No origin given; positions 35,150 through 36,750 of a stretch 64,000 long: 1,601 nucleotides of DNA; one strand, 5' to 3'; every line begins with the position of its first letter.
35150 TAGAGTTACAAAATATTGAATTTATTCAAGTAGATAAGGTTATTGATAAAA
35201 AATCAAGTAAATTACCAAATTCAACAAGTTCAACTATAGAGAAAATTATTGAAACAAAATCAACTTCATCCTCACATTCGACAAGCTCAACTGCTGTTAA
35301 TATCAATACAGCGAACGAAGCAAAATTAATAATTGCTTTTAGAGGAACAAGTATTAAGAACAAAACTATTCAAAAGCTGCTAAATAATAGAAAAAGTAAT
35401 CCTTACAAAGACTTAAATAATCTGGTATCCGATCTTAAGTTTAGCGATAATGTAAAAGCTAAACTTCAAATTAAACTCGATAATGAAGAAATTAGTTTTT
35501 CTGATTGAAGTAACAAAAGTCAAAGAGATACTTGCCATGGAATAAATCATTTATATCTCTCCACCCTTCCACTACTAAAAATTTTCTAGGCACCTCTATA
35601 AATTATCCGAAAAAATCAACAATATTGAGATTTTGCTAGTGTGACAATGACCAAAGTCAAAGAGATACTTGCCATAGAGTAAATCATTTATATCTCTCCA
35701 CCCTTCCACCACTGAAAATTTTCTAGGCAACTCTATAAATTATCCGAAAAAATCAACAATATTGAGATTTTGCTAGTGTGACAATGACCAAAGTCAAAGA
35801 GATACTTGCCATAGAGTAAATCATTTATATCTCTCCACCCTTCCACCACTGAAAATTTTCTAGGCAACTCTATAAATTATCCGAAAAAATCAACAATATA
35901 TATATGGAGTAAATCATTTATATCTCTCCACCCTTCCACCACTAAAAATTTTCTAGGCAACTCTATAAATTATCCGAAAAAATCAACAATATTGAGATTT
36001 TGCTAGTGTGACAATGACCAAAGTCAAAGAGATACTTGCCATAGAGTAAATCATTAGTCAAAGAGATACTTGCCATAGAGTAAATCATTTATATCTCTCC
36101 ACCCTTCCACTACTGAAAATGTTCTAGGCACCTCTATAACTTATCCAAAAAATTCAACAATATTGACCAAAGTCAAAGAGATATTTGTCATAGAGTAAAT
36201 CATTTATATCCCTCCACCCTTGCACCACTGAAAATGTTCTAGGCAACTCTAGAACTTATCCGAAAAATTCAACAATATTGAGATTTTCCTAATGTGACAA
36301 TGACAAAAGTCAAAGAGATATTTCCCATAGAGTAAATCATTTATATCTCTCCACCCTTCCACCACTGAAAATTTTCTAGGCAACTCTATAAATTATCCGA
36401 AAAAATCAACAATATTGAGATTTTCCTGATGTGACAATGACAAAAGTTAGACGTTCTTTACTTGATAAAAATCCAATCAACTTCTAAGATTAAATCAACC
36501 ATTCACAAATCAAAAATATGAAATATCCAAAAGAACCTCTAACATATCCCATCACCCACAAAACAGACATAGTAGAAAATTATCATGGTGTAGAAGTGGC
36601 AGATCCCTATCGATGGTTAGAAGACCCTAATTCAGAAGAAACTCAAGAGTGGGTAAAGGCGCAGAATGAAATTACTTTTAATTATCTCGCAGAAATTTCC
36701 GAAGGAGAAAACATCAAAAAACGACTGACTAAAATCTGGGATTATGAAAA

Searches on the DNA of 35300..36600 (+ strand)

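Call 5: search_rna_families(source=window, start=35300, end=36600, threshold=evalue, max_evalue=10, show_alignments=3)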
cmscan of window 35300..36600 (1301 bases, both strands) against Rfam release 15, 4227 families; matches with E-value up to 10: 1.
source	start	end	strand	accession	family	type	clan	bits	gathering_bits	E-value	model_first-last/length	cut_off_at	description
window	36265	36378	-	RF01465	rli31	Gene; sRNA;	-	22.1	80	1.2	1-115/115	no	Listeria sRNA rli31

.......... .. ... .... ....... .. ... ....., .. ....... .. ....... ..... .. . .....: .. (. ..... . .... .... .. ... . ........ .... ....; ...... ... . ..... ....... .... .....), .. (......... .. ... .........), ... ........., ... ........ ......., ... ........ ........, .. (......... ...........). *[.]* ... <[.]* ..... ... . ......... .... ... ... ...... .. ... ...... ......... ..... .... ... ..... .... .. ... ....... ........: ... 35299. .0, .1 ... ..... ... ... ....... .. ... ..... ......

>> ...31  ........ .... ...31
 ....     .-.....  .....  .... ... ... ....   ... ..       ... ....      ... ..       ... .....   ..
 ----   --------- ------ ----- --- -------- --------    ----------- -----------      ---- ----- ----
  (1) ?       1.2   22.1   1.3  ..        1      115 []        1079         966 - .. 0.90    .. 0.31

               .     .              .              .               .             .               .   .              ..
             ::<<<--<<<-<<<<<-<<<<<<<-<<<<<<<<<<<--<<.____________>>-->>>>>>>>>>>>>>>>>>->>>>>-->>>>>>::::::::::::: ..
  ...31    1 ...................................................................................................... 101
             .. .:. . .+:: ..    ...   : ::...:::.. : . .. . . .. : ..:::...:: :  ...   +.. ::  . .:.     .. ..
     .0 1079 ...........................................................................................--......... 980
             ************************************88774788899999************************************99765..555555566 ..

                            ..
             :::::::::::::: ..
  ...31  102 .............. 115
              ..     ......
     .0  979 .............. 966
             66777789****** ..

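Call 18: search_dna_similar(query=window:35516-36445:+, collection=plasmids, mode=distant, max_evalue=0.001)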
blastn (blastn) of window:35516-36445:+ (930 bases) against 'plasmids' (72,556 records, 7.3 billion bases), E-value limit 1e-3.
No match.

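Call 19: search_dna_similar(query=window:35516-36445:+, collection=phages, mode=distant, max_evalue=0.001)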
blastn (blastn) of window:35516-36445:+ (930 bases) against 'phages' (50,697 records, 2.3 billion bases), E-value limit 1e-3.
No match.

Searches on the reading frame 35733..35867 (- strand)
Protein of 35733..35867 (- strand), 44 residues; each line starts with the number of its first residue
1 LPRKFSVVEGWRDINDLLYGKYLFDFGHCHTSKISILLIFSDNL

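Call 54: find_encoding_contigs(protein=window:35733-35867:-, flank=3000, max_places=10)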
Protein window:35733-35867:- (44 aa): no gene with exactly this product is on record in the collection.
